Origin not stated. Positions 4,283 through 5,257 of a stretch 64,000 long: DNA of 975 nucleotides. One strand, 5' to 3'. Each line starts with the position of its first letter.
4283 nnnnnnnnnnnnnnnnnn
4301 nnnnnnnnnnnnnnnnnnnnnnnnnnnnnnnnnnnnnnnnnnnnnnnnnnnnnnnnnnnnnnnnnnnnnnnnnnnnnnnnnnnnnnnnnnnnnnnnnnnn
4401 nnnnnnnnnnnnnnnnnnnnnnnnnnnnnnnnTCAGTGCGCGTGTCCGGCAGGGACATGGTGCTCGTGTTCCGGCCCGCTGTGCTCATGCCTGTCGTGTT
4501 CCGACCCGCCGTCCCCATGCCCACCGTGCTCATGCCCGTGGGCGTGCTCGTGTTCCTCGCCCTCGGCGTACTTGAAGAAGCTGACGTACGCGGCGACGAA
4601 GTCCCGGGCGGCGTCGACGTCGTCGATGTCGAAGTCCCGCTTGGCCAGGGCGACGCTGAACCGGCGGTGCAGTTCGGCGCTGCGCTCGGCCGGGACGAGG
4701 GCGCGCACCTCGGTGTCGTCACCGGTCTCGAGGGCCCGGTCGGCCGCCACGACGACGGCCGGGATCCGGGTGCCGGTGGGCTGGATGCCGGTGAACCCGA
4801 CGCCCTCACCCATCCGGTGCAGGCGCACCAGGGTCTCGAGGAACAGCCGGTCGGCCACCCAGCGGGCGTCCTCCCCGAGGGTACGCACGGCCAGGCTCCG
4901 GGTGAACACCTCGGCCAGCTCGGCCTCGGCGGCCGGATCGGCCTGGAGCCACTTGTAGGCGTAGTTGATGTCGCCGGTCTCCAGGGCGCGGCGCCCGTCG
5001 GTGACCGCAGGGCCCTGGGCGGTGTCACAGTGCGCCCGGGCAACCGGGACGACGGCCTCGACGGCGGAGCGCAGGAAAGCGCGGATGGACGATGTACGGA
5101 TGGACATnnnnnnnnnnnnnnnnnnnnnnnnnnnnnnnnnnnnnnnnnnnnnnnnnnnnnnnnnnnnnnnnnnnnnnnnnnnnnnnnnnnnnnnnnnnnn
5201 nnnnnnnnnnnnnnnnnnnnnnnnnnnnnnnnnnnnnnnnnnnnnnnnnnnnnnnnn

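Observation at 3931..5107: NiSOD-like 'HCD' protein with His-rich tail, coupled to a SodX-like cytoplasmic S26 protease, but not SodN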

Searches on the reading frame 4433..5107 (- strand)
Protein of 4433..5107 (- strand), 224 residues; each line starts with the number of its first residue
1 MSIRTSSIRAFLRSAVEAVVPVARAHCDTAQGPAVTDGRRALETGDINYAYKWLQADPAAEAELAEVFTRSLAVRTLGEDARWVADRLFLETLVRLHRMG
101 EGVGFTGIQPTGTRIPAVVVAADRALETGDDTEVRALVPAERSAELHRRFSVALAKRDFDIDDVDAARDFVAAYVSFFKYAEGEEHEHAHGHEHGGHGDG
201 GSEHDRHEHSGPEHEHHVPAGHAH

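Call 3: search_protein_families(library=pfam, proteins=[window:4433-5107:-], max_evalue=1)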
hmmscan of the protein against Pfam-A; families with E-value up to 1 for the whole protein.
window:4433-5107:- (224 aa): 1 family
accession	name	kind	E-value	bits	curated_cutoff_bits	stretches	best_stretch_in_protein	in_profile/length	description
PF20046.4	DUF6448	-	4.7e-48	163.3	27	1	31-180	1-147/147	Family of unknown function (DUF6448)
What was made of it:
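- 4433..5107 (-): DUF6448 precursor CDS (224 aa): leader, all-alpha core and His-rich tail. PF20046, 163.3 bits (call 3).
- On DUF6448 (Pfam PF20046): 163.3 bits against a cutoff of 27, covering profile positions 1-147 of 147 (call 3).
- Checked: Pfam assigns the protein to DUF6448 (PF20046): 163.3 bits, cutoff 27 (call 3).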

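Call 4: search_protein_families(library=ncbifam, proteins=[window:4433-5107:-], max_evalue=1)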
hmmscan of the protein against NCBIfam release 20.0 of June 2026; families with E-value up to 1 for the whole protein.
window:4433-5107:- (224 aa): 0 families

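Call 8: search_solved_structures(query=window:4433-5107:-, max_evalue=10, show_alignments=3)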
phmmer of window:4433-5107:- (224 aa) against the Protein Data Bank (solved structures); distinct sequences matched with E-value up to 10: 1.
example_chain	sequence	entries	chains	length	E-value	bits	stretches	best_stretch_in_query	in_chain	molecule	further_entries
8iuf_FX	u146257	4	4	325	5.4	9.9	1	179-208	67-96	NDUFX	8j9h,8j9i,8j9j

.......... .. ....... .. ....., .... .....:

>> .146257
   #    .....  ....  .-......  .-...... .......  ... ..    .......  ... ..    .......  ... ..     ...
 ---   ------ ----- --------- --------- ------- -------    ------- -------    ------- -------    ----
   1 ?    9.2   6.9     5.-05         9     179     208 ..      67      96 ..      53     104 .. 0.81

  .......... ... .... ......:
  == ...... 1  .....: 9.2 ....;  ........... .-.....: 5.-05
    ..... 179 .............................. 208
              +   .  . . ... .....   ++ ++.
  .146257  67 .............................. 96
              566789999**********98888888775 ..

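Call 9: find_homologous_proteins(query=window:4433-5107:-, max_evalue=0.001)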
Query window:4433-5107:- (224 aa): 2678 proteins with E <= 0.001 among 8000 candidates; the best 120 are listed.
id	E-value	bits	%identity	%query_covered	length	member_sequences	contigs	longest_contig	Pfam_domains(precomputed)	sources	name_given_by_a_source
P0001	2.1e-141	487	99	100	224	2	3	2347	PF20046.5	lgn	-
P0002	5.8e-99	348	84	79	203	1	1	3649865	PF20046.5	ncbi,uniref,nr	ncbi:DUF6448 family protein [Raineyella fluvialis]|uniref:DUF6448 family protein n=1 Tax=Raineyella 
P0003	2.8e-85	304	74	78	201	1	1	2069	PF20046.5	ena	-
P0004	8.1e-85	302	77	83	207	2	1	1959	PF20046.5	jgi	jgi:hypothetical protein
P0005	2.7e-83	297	72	83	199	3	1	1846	PF20046.5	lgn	-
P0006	8.3e-83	295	76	79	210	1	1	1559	PF20046.5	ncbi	-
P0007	8.3e-83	295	74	79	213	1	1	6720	PF20046.5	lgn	-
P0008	2.9e-82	294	74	80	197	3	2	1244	PF20046.5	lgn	-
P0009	1.2e-81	292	74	85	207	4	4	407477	PF20046.5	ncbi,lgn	-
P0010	6.9e-81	289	70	88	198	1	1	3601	PF20046.5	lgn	-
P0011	7.4e-81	289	74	80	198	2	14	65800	PF20046.5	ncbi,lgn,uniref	ncbi:DUF6448 family protein [Ramlibacter sp.]|uniref:DUF6448 family protein n=1 Tax=Ramlibacter sp. 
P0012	8.2e-81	289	68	93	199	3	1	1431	PF20046.5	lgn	-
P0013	4.9e-80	286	69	88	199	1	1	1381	PF20046.5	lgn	-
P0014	5.5e-80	286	72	77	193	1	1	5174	PF20046.5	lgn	-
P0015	6.0e-80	286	66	94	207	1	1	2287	PF20046.5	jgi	jgi:hypothetical protein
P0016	9.2e-80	286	72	77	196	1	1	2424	PF20046.5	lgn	-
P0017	2.2e-79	284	70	83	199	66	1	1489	PF20046.5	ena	-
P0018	3.7e-79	284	67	90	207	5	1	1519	PF20046.5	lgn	-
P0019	5.1e-79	283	73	81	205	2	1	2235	PF20046.5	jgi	jgi:hypothetical protein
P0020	5.3e-79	283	68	89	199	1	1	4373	PF20046.5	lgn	-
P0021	7.2e-79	283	71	83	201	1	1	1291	PF20046.5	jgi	jgi:uncharacterized protein DUF6448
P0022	7.3e-79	283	68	94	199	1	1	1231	PF20046.5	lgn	-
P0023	8.8e-79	282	72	83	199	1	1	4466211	PF20046.5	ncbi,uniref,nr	ncbi:DUF6448 family protein [Ramlibacter tataouinensis]|uniref:DUF6448 family protein n=1 Tax=Ramlib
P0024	1.3e-78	282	70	83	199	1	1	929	PF20046.5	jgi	-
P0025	1.7e-78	281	74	77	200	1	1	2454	PF20046.5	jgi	jgi:hypothetical protein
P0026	1.7e-78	281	73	83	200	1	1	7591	PF20046.5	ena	-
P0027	1.9e-78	281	65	89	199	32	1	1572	PF20046.5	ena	-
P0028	2.0e-78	281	69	83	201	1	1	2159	PF20046.5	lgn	-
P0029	2.0e-78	281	71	80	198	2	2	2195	PF20046.5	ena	-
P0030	2.1e-78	281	73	78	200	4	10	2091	PF20046.5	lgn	-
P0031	2.1e-78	281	69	83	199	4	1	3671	PF20046.5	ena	-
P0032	3.8e-78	280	72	84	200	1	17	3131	PF20046.5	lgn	-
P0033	4.9e-78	280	70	82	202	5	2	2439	PF20046.5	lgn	-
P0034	5.6e-78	280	68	88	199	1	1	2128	PF20046.5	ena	-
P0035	6.0e-78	280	72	80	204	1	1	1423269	PF20046.5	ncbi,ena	-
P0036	7.0e-78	279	71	84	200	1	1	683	PF20046.5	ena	-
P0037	1.3e-77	278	71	84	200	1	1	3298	PF20046.5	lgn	-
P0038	1.3e-77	278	71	84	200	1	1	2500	PF20046.5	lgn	-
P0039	1.5e-77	278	72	80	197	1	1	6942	PF20046.5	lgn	-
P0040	1.9e-77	278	68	85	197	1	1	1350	PF20046.5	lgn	-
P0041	2.9e-77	277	65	90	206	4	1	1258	PF20046.5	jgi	jgi:hypothetical protein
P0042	3.6e-77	277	72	80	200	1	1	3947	PF20046.5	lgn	-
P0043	3.8e-77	277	72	72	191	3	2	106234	PF20046.5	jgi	jgi:hypothetical protein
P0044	5.2e-77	277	71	80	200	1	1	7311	PF20046.5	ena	-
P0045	6.6e-77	276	71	76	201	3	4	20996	PF20046.5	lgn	-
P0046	2.0e-76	275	72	81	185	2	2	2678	PF20046.5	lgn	-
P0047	2.0e-76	275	71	82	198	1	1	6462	PF20046.5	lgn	-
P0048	2.8e-76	274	71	80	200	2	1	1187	PF20046.5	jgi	jgi:hypothetical protein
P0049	3.7e-76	274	72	79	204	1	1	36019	PF20046.5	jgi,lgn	-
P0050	4.2e-76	274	69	77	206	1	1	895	PF20046.5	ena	-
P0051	6.4e-76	273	69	83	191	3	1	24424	PF20046.5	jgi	-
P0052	1.3e-75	272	70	84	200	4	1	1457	PF20046.5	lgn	-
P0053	1.4e-75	272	70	82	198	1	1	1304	PF20046.5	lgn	-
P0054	1.5e-75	272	71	79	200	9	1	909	PF20046.5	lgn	-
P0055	2.1e-75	271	70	80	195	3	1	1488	PF20046.5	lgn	-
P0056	2.4e-75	271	63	93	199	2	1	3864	PF20046.5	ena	-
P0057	3.6e-75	270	71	80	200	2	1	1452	PF20046.5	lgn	-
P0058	4.4e-75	270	67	80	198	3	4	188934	PF20046.5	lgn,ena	-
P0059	4.5e-75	270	67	79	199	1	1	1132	PF20046.5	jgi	-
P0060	4.7e-75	270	66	78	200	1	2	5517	PF20046.5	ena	-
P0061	5.2e-75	270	68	78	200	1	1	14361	PF20046.5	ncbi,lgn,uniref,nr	ncbi:DUF6448 family protein [Ramlibacter sp.]|uniref:DUF6448 family protein n=1 Tax=Ramlibacter sp. 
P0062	7.6e-75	269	68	81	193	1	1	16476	PF20046.5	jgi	jgi:hypothetical protein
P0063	2.6e-74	268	65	80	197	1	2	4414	PF20046.5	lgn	-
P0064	6.2e-74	266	64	91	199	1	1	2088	PF20046.5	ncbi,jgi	jgi:hypothetical protein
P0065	8.0e-74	266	70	79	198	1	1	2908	PF20046.5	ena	-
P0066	8.2e-74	266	68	82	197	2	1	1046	PF20046.5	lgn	-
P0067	9.9e-74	266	66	88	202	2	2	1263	PF20046.5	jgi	jgi:hypothetical protein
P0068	1.3e-73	265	68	79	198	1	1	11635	PF20046.5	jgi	jgi:hypothetical protein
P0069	1.4e-73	265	68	81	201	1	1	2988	PF20046.5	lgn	-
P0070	1.5e-73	265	65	92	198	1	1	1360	PF20046.5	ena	-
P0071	1.6e-73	265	69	83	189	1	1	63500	PF20046.5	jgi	jgi:hypothetical protein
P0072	2.5e-73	264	68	79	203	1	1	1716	PF20046.5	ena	-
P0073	2.7e-73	264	63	92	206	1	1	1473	PF20046.5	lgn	-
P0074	7.3e-73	263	68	81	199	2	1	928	PF20046.5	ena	-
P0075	7.5e-73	263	67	84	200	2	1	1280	PF20046.5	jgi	jgi:hypothetical protein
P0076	3.9e-72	261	64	88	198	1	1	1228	PF20046.5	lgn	-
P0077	4.5e-72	260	67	83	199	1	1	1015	PF20046.5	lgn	-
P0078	1.3e-71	259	63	83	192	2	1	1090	PF20046.5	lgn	-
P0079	3.7e-71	257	63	83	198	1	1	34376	PF20046.5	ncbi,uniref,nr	ncbi:MAG TPA: DUF6448 family protein [Cellulomonas sp.]|uniref:DUF6448 family protein n=1 Tax=Cellul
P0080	4.0e-71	257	62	91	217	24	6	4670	PF20046.5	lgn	-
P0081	6.2e-71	257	67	79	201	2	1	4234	PF20046.5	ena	-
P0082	8.6e-71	256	67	71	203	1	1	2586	PF20046.5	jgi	jgi:hypothetical protein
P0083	1.2e-70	256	65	78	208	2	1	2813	PF20046.5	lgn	-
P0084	1.7e-70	255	65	86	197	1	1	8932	PF20046.5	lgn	-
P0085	5.9e-70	253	66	78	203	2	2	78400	PF20046.5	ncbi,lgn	-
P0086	6.0e-70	253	63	76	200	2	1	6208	PF20046.5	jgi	jgi:hypothetical protein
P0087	6.7e-70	253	63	80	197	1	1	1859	PF20046.5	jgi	jgi:hypothetical protein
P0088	1.0e-69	253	62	86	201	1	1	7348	PF20046.5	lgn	-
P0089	2.8e-69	251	61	90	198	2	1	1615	PF20046.5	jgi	-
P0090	5.8e-69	250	66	71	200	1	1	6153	PF20046.5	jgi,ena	-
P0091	1.0e-68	249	58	85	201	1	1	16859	PF20046.5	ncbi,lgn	ncbi:DUF6448 family protein [soil metagenome]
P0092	1.1e-68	249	68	77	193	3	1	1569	PF20046.5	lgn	-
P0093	1.6e-68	249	64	76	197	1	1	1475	PF20046.5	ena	-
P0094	1.8e-68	249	62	87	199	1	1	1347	PF20046.5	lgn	-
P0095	2.0e-68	248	61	92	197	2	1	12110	PF20046.5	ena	-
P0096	2.6e-68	248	66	77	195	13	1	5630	PF20046.5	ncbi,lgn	-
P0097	3.0e-68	248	63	75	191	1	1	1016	PF20046.5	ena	-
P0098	3.1e-68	248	65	73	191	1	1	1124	PF20046.5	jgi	-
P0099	4.1e-68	247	66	73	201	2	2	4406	PF20046.5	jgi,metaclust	metaclust:\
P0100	4.1e-68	247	64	85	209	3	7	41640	PF20046.5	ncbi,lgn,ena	-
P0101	4.8e-68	247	65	71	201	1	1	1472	PF20046.5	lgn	-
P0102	6.0e-68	247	64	79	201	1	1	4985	PF20046.5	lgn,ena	-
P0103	7.8e-68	247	64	78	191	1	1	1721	PF20046.5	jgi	-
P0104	9.8e-68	246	65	73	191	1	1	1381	PF20046.5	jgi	-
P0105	1.1e-67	246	66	73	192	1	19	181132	PF20046.5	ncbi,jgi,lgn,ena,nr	ncbi:MAG: hypothetical protein IT193_12620 [Propionibacteriaceae bacterium]|jgi:hypothetical protein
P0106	1.1e-67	246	63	81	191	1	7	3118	PF20046.5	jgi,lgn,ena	jgi:hypothetical protein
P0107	1.2e-67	246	64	77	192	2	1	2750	PF20046.5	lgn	-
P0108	1.3e-67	246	63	71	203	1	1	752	PF20046.5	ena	-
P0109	1.3e-67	246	67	70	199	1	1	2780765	PF20046.5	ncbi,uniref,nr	ncbi:hypothetical protein DDP54_05845 [Cellulomonas sp. WB94]|uniref:DUF6448 family protein n=1 Tax=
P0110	1.4e-67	246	61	78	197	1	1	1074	PF20046.5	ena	-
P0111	1.5e-67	246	62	75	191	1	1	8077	PF20046.5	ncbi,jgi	-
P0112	1.6e-67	246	63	77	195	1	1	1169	PF20046.5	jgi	-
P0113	1.6e-67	245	65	73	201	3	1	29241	PF20046.5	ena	-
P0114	1.8e-67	245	65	79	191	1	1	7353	PF20046.5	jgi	jgi:Family of unknown function (DUF6448)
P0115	1.9e-67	245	65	71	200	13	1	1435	PF20046.5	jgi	-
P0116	1.9e-67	245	63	83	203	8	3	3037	PF20046.5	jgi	-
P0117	2.0e-67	245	65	70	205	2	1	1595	PF20046.5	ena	-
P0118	2.2e-67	245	65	71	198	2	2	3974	PF20046.5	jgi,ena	-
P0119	2.3e-67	245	63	81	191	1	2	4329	PF20046.5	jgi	-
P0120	2.4e-67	245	63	81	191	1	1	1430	PF20046.5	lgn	-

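Call 12: find_related_loci(query=window:4562-5107:-, collection=genome_contigs, flank=6000)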
Query window:4562-5107:- (182 aa) in genome_contigs; peptide patterns used: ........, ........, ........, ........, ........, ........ (x = any residue, [..] = any of these).
272 stretches matched a pattern; 29 encode a relative of the query (tblastn E <= 1e-3); 29 distinct loci.
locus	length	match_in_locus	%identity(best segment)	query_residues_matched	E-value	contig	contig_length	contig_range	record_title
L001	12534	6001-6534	74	3-182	3e-83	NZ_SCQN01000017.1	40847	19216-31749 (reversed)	MAG: Castellaniella sp. isolate FW021_bin.21 FW021_bin.21-18681, whole genome shotgun sequence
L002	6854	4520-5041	72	7-182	7e-82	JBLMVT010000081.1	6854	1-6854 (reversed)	MAG: Betaproteobacteria bacterium isolate MAG303 PRJNA960887_bin24_renamed_80, whole genome shotgun sequence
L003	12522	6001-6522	74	7-182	1e-81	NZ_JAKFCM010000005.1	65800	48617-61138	MAG: Ramlibacter sp. isolate LC021 contig-124_343, whole genome shotgun sequence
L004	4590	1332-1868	70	1-182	4e-79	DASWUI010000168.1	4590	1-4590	MAG TPA_asm: Ramlibacter sp. isolate SMAG_U3599 k141_315674, whole genome shotgun sequence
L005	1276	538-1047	72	11-182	2e-82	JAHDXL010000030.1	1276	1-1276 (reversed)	MAG: Phycisphaerales bacterium isolate PLA8 NODE_78709_length_1276_cov_12.052416, whole genome shotgun sequence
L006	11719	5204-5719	68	7-180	3e-75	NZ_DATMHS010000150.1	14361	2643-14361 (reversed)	MAG: Ramlibacter sp. isolate SMAG_U13522 k141_308517, whole genome shotgun sequence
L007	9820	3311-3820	65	11-182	3e-67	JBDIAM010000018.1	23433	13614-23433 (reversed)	MAG: Piscicoccus intestinalis isolate AS-MESO-3CA.276 NODE_9247_length_23433_cov_16.612733, whole genome shotgun sequenc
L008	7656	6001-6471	66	24-182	1e-65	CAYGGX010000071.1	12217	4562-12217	MAG TPA_asm: uncultured Actinotalea sp. isolate ERP113451_co2_318 genome assembly, contig: NODE_3722_length_12217_cov_14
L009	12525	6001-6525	62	5-181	2e-65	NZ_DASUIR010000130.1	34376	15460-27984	MAG: Cellulomonas sp. isolate SMAG_U1465 k141_63148, whole genome shotgun sequence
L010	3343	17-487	64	24-182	3e-65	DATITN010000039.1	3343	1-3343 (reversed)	MAG TPA_asm: Arachnia sp. isolate SMAG_U15956 k141_714183, whole genome shotgun sequence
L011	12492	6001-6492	64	18-182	1e-64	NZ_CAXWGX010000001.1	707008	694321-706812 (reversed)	Propionicimonas sp. T2.31MG-18 isolate Propionicimonas sp. T2.31MG-18 scaffold_1, whole genome shotgun sequence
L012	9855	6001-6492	64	18-182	1e-64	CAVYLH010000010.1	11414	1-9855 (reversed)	MAG: uncultured Actinomycetota bacterium isolate MFD01299.bin.2.216 genome assembly, contig: contig_75171, whole genome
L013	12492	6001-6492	64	18-182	5e-64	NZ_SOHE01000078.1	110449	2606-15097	Cryobacterium frigoriphilum strain Hh14 scaffold5, whole genome shotgun sequence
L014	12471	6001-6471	64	24-182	9e-64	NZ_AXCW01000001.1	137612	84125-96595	Actinotalea ferrariae CF5-4 contig1, whole genome shotgun sequence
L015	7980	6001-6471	64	24-182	1e-63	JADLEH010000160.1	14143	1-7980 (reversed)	MAG: Propionibacteriaceae bacterium isolate SJ317 c_000000351212, whole genome shotgun sequence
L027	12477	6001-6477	50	22-182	4e-51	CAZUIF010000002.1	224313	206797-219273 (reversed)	MAG TPA_asm: uncultured Rikenella sp. isolate binchicken_co190_102 genome assembly, contig: NODE_72_length_224313_cov_28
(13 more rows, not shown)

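Call 18: search_protein_representatives(protein=window:4562-5107:-)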
Query: 182 residues. Proteins with E-value up to 0.001 (for the whole library): 1206; up to 1e-10: 663; up to 1e-30: 35. The best 150 are listed.
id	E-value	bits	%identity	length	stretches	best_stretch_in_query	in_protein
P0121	1.4e-54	200.7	59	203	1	17-182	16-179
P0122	4.9e-48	179.4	54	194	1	11-182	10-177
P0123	6.8e-44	166.0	55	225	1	8-181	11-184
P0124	3.5e-42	160.4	56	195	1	22-182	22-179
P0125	8.5e-42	159.1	50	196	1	21-181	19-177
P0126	1.3e-41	158.6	51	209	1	7-182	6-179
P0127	1.8e-38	148.4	44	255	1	21-182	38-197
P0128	5.5e-37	143.5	51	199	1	7-181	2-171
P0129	4.5e-35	137.3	48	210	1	12-182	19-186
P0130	3.0e-34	134.6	44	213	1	4-182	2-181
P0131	3.0e-34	134.6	56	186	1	50-182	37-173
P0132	6.6e-34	133.5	48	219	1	20-182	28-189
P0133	6.7e-34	133.5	47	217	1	18-181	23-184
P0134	7.1e-34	133.4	45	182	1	22-182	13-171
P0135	2.8e-33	131.4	45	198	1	17-182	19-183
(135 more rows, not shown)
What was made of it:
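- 4433..5107 (-): There are 2678 homologs at E<=1e-3 among the candidates scored (call 9) and 1206 clusters at 50% identity (call 18).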

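Call 27: find_encoding_contigs(protein=P0002, flank=7000, max_places=2)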
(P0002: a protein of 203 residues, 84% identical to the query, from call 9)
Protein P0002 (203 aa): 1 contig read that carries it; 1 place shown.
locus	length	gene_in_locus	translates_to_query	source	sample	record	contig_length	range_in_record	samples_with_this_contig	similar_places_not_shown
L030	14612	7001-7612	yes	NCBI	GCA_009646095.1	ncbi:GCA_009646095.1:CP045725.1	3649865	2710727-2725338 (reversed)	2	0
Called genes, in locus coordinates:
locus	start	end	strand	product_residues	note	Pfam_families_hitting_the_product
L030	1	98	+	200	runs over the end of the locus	PF00528:BPD_transp_1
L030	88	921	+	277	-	PF00528:BPD_transp_1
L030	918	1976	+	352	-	PF02463:SMC_N (faint), PF00005:ABC_tran, PF13304:AAA_21 (faint)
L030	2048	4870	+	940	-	PF01565:FAD_binding_4, PF02913:FAD-oxidase_C, PF13183:Fer4_8, PF13534:Fer4_17 (weak)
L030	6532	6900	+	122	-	-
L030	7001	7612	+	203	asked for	PF20046:DUF6448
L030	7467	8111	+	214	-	PF00717:Peptidase_S24 (weak), PF10502:Peptidase_S26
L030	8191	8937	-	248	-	PF20260:PUA_4, PF04452:Methyltrans_RNA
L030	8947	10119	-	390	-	PF00226:DnaJ, PF01556:DnaJ_C, PF00684:DnaJ_CXXCXGXG, PF15777:Anti-TRAP (faint), PF27659:CHP02642 (faint), PF27439:DnaJ_C_2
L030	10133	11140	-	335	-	PF08220:HTH_DeoR (faint), PF01628:HrcA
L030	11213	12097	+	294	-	PF00753:Lactamase_B, PF12706:Lactamase_B_2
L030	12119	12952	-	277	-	PF00459:Inositol_P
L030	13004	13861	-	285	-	PF22845:DUF3097_N, PF11296:DUF3097_C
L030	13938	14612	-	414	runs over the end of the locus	PF04055:Radical_SAM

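Call 28: find_encoding_contigs(protein=P0023, flank=7000, max_places=2)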
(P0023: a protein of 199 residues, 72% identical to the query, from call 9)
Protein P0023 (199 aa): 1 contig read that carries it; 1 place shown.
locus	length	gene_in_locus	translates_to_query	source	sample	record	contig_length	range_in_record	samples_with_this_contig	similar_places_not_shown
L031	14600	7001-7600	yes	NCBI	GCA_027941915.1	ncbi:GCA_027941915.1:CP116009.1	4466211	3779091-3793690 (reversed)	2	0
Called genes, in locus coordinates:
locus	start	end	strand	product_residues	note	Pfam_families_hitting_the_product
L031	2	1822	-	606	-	PF02771:Acyl-CoA_dh_N, PF02770:Acyl-CoA_dh_M, PF00441:Acyl-CoA_dh_1, PF08028:Acyl-CoA_dh_2 (weak), PF12806:Acyl-CoA_dh_C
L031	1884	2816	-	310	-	PF01012:ETF, PF00766:ETF_alpha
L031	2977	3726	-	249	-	PF01012:ETF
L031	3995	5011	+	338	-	PF03480:DctP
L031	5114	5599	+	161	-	PF04290:DctQ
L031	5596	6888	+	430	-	PF06808:DctM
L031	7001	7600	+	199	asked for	PF20046:DUF6448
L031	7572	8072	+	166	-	PF00717:Peptidase_S24 (weak), PF10502:Peptidase_S26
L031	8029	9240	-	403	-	PF00924:MS_channel_2nd, PF21082:MS_channel_3rd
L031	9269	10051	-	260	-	PF00378:ECH_1, PF16113:ECH_2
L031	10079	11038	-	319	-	PF00850:Hist_deacetyl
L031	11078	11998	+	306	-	PF00493:MCM (faint), PF20030:bpMoxR, PF01078:Mg_chelatase (faint), PF05496:RuvB_N (faint), PF00004:AAA, PF07726:AAA_3, PF07728:AAA_5, PF17863:AAA_lid_2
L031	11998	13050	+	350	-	-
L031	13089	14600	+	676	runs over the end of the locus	PF11992:TgpA_N, PF01841:Transglut_core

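Call 29: predict_structure(alignment_id=A1)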
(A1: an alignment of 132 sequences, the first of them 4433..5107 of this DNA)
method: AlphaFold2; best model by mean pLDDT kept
length: 224 residues; sequences in the alignment: 132
mean_pLDDT: 86.8   pTM: 0.74
mean pLDDT of the five models: 86.8, 86.6, 86.3, 86.1, 86.1
residues with pLDDT >= 90: 156; 70-90: 16; 50-70: 48; < 50: 4
segments of 3 or more residues with pLDDT < 50: 1-3
pLDDT, mean of each block of 10 residues (from residue 1): 67 73 74 97 99 98 99 99 99 97 94 93 97 98 98 98 99 96 73 57 55 63 57
secondary structure, 60 per line:
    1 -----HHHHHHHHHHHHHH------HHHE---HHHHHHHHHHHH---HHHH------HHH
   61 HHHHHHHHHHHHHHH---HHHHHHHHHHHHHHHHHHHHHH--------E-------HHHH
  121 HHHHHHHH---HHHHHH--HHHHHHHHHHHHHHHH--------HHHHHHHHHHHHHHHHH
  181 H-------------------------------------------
elements in order: H6-19 H33-44 H48-51 H58-75 H79-100 H117-128 H132-137 H140-155 H164-181

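Call 31: find_encoding_contigs(protein=P0109, flank=7000, max_places=2)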
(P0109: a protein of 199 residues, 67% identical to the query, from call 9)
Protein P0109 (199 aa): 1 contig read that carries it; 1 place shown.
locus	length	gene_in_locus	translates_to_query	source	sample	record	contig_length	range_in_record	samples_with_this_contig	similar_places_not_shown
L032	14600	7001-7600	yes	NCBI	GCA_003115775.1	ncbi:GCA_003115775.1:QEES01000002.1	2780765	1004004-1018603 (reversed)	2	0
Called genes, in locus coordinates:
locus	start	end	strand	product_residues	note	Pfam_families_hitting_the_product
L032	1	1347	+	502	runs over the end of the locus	PF07690:MFS_1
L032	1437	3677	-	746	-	PF00365:PFK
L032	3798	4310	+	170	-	PF25087:GMPPB_C (weak), PF25084:LbH_EIF2B (weak), PF14602:Hexapep_2 (faint), PF00132:Hexapep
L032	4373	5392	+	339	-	PF08240:ADH_N, PF16912:Glu_dehyd_C (faint), PF00107:ADH_zinc_N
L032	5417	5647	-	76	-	PF01361:Tautomerase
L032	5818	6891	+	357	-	PF00561:Abhydrolase_1, PF12146:Hydrolase_4, PF00196:GerE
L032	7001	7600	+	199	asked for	PF20046:DUF6448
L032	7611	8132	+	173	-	PF00717:Peptidase_S24 (weak), PF10502:Peptidase_S26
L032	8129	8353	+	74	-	-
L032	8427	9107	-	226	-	PF00027:cNMP_binding, PF13545:HTH_Crp_2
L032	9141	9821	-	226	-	PF18085:Mak_N_cap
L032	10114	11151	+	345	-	PF00356:LacI, PF00532:Peripla_BP_1, PF13407:Peripla_BP_4, PF13377:Peripla_BP_3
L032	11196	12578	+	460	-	PF01547:SBP_bac_1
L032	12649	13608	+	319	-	PF00528:BPD_transp_1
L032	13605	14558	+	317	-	PF00528:BPD_transp_1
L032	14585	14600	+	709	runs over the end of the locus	PF02449:Glyco_hydro_42, PF08532:Glyco_hydro_42M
